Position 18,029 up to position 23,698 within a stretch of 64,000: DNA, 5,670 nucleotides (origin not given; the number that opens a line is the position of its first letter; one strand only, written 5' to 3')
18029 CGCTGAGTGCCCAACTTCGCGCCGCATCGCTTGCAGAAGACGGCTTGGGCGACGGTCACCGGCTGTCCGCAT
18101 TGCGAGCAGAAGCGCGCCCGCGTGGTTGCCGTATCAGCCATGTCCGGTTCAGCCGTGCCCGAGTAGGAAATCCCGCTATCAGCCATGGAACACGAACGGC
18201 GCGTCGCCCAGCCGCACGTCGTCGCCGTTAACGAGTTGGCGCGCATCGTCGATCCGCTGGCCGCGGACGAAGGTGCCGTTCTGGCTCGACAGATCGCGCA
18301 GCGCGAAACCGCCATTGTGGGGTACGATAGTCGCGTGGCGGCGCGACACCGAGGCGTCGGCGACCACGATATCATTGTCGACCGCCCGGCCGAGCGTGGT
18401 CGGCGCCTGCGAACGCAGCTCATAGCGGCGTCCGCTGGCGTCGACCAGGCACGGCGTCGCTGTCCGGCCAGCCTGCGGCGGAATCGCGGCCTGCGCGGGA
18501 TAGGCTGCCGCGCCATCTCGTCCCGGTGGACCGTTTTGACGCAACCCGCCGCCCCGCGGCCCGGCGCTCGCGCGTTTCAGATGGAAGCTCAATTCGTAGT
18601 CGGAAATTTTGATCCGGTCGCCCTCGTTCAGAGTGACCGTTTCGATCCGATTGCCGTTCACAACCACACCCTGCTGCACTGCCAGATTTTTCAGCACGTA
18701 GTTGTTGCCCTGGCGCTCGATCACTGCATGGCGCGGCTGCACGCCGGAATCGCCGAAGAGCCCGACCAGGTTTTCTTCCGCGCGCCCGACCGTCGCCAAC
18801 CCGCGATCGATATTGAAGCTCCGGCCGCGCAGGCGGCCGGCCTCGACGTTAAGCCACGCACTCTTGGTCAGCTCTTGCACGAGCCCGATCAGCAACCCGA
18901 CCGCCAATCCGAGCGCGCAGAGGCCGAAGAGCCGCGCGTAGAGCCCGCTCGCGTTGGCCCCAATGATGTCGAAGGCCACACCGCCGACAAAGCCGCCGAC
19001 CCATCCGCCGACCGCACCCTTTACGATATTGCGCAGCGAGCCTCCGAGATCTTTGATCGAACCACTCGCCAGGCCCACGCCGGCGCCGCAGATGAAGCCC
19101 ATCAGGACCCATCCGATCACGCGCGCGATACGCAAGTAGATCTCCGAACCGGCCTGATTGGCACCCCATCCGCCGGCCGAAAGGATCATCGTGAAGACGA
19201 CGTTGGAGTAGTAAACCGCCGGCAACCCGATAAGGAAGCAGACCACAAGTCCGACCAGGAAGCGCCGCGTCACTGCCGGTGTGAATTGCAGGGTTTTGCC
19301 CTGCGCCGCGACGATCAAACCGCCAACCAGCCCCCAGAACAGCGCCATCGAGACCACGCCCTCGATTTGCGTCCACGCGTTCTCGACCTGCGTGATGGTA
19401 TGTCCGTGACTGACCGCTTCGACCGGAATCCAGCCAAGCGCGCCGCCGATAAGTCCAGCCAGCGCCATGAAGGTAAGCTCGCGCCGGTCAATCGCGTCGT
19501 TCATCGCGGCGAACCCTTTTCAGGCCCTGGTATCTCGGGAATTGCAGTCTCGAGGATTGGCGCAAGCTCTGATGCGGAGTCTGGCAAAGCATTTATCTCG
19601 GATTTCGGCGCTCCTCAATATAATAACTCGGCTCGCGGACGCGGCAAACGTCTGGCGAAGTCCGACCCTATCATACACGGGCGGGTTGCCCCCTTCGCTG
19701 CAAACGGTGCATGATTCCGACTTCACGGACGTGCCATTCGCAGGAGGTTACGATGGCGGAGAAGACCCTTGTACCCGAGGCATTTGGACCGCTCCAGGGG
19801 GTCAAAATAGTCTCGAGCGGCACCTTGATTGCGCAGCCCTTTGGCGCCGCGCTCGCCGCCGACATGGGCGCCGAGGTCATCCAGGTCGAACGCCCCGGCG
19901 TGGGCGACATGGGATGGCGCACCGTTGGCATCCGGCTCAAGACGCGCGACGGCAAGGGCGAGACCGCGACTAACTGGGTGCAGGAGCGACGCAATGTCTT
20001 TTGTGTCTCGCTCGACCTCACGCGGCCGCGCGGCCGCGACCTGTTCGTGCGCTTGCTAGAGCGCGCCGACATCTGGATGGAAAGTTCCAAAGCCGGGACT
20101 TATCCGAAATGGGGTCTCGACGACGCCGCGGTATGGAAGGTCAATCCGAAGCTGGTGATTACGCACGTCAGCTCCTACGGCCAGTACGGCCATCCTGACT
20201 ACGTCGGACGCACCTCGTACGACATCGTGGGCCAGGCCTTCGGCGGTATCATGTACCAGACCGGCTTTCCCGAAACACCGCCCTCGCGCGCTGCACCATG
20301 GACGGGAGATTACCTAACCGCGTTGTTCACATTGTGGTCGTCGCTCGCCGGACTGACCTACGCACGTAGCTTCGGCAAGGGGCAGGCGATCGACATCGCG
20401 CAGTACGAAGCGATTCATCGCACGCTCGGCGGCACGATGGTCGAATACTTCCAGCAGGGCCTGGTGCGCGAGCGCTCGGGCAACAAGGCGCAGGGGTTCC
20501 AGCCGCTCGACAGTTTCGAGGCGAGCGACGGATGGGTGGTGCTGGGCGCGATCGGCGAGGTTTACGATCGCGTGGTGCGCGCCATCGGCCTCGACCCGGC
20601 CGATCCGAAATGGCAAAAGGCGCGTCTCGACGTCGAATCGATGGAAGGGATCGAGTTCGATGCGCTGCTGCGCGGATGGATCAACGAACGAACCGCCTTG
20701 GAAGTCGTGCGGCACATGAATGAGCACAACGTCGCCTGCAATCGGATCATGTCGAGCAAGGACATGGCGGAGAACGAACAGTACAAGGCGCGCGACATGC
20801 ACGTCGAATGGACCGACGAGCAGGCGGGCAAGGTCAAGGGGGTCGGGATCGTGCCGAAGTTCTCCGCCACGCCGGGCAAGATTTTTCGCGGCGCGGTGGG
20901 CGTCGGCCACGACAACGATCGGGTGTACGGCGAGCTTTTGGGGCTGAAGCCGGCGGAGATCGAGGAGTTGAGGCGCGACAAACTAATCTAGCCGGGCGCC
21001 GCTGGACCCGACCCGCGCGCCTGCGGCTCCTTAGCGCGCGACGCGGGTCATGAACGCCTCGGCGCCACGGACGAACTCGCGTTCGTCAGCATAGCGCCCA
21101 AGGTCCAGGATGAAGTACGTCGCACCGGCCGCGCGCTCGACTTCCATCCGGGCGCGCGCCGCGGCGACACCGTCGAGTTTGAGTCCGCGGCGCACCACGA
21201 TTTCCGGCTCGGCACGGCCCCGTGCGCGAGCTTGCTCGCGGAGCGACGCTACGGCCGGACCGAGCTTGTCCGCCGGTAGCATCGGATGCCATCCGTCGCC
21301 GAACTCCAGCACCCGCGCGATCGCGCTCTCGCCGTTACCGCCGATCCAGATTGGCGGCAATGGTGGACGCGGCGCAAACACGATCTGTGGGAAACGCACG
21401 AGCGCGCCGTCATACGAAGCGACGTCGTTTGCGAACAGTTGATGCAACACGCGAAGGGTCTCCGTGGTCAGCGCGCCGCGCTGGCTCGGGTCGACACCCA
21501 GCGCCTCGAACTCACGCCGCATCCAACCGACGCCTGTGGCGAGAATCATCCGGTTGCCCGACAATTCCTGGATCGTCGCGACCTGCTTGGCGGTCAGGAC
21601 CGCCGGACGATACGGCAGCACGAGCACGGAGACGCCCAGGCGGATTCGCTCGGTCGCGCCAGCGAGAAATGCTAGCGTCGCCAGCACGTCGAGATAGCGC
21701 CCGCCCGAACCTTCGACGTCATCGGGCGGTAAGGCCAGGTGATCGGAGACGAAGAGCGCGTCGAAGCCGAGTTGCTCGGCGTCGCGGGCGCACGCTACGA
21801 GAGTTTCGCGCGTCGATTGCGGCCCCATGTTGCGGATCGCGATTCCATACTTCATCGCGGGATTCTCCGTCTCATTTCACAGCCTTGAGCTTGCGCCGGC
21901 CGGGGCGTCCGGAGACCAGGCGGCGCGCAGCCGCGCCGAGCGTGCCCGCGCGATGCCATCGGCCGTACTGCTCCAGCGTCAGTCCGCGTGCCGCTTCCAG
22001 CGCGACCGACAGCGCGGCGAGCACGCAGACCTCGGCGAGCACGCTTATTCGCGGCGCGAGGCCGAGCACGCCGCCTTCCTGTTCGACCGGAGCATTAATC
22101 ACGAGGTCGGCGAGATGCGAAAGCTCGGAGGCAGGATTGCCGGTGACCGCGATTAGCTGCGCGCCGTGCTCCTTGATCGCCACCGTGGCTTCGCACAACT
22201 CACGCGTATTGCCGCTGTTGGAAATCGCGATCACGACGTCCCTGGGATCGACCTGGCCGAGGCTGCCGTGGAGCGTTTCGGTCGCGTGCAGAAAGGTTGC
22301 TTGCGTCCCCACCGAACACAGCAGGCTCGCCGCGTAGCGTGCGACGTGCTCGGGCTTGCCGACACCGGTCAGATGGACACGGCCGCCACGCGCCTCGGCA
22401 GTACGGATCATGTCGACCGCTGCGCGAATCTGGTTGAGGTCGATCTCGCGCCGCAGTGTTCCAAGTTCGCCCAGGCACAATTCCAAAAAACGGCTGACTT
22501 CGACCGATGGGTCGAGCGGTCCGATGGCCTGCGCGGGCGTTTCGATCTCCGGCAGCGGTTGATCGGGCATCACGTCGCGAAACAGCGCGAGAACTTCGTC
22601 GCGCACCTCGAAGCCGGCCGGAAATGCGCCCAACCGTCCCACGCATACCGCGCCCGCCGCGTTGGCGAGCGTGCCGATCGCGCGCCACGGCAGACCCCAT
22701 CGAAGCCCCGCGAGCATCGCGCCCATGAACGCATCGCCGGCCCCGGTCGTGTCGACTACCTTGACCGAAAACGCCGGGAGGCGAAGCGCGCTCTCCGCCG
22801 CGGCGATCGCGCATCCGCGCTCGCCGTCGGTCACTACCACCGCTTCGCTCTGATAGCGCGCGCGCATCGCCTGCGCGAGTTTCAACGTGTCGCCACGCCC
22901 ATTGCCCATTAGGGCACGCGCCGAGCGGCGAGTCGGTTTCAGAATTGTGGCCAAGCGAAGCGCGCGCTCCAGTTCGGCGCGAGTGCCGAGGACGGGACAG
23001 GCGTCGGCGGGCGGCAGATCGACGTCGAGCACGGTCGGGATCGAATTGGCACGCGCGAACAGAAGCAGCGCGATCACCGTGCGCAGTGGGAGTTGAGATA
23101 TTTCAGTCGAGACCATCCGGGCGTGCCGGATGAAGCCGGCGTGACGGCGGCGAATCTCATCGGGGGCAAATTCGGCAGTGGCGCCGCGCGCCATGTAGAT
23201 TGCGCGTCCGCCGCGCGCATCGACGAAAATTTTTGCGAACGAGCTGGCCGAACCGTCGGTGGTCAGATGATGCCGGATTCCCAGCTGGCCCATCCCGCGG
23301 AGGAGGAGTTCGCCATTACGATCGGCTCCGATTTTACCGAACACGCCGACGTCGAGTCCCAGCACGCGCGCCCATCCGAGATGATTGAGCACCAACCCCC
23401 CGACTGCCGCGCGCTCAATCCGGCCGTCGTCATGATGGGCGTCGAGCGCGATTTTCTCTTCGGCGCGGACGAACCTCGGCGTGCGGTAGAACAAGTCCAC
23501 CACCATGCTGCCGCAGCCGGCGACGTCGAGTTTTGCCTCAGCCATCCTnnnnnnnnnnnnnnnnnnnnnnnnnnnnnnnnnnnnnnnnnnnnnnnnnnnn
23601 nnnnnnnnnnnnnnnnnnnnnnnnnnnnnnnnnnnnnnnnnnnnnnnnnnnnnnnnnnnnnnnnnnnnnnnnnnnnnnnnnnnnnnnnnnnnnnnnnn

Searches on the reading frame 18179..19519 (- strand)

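Call 50: search_protein_families(library=pfam, proteins=[window:18179-19519:-], max_evalue=0.00001)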
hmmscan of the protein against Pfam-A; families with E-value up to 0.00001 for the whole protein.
window:18179-19519:- (446 aa): 2 families
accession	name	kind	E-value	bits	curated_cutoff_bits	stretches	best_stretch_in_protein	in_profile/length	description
PF00498.31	FHA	-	6.5e-34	116.6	20.7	2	374-438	1-67/67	FHA domain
PF16697.10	Yop-YscD_cpl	-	2.9e-24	85.6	33.2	2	362-444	8-90/94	Inner membrane component of T3SS, cytoplasmic domain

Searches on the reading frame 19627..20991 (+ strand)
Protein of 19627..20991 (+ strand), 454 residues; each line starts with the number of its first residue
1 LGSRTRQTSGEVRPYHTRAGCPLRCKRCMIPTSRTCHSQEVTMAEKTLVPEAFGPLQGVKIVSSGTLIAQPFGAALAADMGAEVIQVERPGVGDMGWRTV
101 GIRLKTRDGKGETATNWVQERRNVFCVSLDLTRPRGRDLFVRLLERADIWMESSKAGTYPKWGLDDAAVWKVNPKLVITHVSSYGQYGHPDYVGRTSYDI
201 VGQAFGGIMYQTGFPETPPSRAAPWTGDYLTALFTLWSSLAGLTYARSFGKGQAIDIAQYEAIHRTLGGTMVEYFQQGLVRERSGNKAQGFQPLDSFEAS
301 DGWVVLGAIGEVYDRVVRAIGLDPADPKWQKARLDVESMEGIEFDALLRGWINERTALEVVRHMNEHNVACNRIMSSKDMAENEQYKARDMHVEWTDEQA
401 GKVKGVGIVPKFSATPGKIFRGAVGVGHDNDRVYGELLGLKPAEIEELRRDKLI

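Call 14: search_protein_families(library=pfam, proteins=[window:19627-20991:+], max_evalue=0.00001)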
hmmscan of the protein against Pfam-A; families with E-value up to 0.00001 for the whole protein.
window:19627-20991:+ (454 aa): 1 family
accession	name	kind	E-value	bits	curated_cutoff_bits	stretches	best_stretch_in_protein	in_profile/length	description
PF02515.22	CoA_transf_3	-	1.1e-86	291.7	23.3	1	56-429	1-365/366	CoA-transferase family III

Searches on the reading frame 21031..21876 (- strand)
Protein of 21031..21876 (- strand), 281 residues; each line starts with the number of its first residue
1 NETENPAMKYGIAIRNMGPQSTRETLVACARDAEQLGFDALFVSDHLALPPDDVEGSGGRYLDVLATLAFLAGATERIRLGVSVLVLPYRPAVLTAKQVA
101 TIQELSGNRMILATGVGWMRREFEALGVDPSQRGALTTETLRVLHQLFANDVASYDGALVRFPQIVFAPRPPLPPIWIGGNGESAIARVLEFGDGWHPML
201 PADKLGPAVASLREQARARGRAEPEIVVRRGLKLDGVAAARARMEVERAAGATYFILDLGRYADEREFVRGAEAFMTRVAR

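Call 14: search_protein_families(library=pfam, proteins=[window:21031-21876:-], max_evalue=0.00001)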
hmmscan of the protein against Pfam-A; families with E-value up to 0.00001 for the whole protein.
window:21031-21876:- (281 aa): 1 family
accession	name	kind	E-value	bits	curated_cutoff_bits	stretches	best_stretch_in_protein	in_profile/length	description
PF00296.26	Bac_luciferase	-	1.2e-45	156.7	27.9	1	21-244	20-241/314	Luciferase-like monooxygenase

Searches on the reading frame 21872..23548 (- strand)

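Call 14: search_protein_families(library=pfam, proteins=[window:21872-23548:-], max_evalue=0.00001)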
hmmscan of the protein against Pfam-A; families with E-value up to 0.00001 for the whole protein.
window:21872-23548:- (558 aa): 3 families
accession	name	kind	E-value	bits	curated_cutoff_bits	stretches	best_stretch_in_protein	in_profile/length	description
PF00294.29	PfkB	-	6.7e-38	131.2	25.8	1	46-308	32-295/302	pfkB family carbohydrate kinase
PF01380.27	SIS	-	5.7e-19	68.7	25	1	390-513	7-128/131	SIS domain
PF13580.11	SIS_2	-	7.3e-08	33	27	0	431-470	99-138/138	SIS domain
